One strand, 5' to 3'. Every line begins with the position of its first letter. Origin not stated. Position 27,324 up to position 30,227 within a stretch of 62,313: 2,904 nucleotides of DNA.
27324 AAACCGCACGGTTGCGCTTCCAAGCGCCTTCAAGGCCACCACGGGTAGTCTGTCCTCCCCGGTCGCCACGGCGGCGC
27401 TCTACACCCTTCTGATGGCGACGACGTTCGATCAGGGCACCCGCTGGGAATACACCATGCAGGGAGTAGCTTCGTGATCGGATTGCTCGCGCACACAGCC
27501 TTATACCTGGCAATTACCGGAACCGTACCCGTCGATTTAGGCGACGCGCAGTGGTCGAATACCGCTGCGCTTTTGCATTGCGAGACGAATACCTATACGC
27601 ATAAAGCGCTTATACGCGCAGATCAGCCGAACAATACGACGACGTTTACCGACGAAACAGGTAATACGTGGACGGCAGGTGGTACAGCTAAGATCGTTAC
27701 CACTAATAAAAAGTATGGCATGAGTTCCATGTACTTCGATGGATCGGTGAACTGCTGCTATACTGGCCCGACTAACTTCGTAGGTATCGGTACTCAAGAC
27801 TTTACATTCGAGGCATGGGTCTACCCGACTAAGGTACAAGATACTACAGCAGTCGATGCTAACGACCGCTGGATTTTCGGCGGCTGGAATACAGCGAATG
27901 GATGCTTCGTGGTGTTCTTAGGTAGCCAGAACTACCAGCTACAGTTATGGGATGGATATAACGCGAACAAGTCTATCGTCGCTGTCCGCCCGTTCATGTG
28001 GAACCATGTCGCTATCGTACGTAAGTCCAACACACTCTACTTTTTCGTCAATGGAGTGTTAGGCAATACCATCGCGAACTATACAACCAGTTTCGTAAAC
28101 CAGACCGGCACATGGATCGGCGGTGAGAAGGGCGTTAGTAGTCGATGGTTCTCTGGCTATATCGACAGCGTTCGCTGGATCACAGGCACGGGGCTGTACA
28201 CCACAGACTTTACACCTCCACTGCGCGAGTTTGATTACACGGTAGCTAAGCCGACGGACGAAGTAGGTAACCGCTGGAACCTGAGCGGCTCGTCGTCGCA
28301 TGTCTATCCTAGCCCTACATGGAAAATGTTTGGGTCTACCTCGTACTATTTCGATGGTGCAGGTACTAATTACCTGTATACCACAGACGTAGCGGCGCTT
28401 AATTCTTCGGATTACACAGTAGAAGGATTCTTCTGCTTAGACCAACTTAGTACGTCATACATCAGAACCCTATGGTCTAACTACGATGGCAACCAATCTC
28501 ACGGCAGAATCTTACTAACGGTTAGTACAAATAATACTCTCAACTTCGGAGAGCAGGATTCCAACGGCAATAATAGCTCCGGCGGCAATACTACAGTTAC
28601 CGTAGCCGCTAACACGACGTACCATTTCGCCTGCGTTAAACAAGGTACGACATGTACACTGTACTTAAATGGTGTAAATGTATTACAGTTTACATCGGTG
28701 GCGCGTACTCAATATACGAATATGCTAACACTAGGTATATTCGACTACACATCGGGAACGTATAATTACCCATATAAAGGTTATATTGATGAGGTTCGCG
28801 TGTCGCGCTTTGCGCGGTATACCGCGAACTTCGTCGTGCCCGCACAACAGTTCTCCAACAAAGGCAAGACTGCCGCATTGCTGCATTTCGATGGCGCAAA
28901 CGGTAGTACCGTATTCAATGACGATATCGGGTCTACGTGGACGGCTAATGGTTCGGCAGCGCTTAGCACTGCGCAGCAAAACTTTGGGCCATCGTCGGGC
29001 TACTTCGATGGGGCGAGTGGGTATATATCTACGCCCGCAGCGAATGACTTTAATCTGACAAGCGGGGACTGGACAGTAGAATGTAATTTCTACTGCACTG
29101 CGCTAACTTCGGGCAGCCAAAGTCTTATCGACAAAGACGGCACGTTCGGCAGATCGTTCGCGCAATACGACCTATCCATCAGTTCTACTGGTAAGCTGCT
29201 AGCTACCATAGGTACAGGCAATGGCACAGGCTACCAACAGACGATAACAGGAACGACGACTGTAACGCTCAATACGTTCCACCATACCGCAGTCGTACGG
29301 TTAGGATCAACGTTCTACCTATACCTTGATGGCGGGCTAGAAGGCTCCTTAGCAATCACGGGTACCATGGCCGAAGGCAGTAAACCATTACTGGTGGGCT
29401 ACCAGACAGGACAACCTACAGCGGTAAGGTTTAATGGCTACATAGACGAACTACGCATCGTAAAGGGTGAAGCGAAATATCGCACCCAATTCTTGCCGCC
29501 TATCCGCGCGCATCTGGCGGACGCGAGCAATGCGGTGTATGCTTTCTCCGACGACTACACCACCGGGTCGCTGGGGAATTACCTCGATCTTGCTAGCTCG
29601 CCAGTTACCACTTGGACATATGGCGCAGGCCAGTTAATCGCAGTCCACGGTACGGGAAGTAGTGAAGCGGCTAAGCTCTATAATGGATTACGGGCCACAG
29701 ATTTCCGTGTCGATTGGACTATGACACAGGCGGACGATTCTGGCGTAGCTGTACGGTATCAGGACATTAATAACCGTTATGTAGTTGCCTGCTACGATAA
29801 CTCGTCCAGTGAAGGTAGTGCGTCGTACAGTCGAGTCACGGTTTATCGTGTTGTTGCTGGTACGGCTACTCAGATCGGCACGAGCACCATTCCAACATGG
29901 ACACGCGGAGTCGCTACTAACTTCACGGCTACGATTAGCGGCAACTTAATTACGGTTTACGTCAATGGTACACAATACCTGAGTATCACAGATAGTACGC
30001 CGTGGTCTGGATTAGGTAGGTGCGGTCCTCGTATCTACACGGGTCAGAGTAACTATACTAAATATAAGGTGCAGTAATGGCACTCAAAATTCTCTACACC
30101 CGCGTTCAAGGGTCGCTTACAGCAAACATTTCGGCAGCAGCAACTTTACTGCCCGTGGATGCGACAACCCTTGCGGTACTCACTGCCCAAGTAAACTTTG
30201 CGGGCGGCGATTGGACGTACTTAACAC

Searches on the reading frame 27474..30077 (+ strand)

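Call 33: search_protein_families(library=phrogs, proteins=[window:27474-30077:+], max_evalue=0.00001)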
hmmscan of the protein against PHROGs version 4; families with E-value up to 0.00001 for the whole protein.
window:27474-30077:+ (867 aa): 9 families
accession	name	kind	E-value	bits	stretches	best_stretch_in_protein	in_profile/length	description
phrog_3545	-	unknown function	3.3e-81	274.8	3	464-823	750-1093/1115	-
phrog_24074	-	unknown function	5e-69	234.5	3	46-255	418-625/892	-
phrog_13163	-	tail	9.8e-51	173.7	3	493-689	539-726/976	baseplate wedge subunit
phrog_38322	-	unknown function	6.9e-50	171.4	3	465-679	296-502/506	-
phrog_701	-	head and packaging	6.3e-41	139.3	3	488-694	4042-4236/6136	virion structural protein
phrog_18802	-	head and packaging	1e-37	129.4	3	489-690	825-1014/3007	virion structural protein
phrog_1469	-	tail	1.2e-29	103.1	2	494-686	529-711/2607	baseplate wedge subunit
phrog_19601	-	tail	1.9e-28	99.2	3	494-694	648-839/2043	baseplate wedge subunit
phrog_32294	-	tail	1.2e-26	92.8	3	492-707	430-632/2435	baseplate wedge subunit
